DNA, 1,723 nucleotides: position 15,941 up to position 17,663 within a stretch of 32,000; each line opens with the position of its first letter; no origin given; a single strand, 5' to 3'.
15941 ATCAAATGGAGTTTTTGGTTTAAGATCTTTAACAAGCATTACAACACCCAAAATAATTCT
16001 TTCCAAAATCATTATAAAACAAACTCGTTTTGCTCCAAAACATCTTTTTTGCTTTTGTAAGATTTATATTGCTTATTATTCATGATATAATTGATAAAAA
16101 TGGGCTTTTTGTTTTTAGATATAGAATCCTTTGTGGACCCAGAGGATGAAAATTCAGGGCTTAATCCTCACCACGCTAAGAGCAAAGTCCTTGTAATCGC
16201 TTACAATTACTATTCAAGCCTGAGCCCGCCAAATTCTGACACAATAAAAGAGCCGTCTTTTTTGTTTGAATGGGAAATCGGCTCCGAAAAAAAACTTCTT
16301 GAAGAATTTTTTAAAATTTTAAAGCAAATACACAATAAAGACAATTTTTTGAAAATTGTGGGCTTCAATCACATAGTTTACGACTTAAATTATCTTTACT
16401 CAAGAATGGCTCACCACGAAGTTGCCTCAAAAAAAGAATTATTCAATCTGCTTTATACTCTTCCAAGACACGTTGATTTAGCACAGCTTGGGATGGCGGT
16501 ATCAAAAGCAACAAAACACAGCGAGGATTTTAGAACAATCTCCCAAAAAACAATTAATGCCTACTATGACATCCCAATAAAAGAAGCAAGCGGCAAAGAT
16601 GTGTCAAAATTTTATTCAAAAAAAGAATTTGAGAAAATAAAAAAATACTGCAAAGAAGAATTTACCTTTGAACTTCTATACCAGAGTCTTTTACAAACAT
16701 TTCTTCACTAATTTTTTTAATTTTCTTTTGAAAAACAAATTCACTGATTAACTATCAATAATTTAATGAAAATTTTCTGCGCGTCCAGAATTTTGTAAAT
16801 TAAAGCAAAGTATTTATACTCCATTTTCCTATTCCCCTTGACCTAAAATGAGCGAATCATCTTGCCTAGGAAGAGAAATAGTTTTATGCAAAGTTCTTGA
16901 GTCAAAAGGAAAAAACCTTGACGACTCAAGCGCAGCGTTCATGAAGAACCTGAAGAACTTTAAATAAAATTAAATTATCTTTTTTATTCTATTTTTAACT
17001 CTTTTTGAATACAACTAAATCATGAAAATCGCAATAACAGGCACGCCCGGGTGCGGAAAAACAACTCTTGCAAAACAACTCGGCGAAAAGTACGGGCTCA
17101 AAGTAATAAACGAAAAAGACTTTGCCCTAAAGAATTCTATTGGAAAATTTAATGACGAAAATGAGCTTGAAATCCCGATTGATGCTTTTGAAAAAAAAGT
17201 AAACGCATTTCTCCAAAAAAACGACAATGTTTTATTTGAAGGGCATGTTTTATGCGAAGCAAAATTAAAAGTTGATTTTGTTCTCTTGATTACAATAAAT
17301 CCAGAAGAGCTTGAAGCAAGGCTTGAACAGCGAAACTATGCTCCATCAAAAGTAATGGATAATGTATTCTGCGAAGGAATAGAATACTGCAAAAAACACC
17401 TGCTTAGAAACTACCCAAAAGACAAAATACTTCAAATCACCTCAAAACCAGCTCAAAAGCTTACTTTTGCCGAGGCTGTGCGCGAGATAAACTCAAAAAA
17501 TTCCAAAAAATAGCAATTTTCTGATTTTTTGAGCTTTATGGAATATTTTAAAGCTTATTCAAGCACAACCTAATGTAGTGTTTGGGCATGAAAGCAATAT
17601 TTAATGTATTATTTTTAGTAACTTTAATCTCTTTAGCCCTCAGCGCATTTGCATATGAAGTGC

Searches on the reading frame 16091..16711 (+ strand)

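Call 42: search_protein_families(library=pfam, proteins=[window:16091-16711:+], max_evalue=0.001)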
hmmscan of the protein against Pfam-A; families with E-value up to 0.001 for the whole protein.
window:16091-16711:+ (206 aa): 2 families
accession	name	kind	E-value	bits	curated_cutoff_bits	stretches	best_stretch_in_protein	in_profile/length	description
PF10108.15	DNA_pol_B_exo2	-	2.3e-05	24.6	24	0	64-114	35-80/213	Predicted 3'-5' exonuclease related to the exonuclease domain of PolB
PF03104.25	DNA_pol_B_exo1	-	0.00012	22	23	1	62-114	139-187/242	DNA polymerase family B, exonuclease domain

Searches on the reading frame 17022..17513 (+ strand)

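Call 43: search_protein_families(library=pfam, proteins=[window:17022-17513:+], max_evalue=0.001)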
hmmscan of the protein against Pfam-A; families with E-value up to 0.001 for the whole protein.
window:17022-17513:+ (163 aa): 10 families
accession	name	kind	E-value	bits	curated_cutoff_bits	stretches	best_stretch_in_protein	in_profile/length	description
PF13238.12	AAA_18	-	9.6e-17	62.1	29.4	1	3-118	1-125/128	AAA domain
PF13207.12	AAA_17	-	5e-08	33.8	27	1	6-104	1-122/136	AAA domain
PF13521.12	AAA_28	-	1.5e-07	32.2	27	1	2-31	1-30/164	AAA domain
PF01712.25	dNK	-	6.6e-07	29.7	27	1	3-32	1-30/203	Deoxynucleoside kinase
PF13671.12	AAA_33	-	4.9e-05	24.1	27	0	4-36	3-35/143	AAA domain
PF00406.28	ADK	-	5e-05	23.9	26.8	0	5-33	1-29/151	Adenylate kinase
PF00004.35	AAA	-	7.6e-05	23.6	21.2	1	5-65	3-51/131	ATPase family associated with various cellular activities (AAA)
PF13189.12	Cytidylate_kin2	-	0.00032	21.4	28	1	3-33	2-31/176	Cytidylate kinase-like family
PF20720.3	nSTAND3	-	0.00071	19.7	27.2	0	4-24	21-41/155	Novel STAND NTPase 3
PF13401.12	AAA_22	-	0.00097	19.9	27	0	3-24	8-29/130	AAA domain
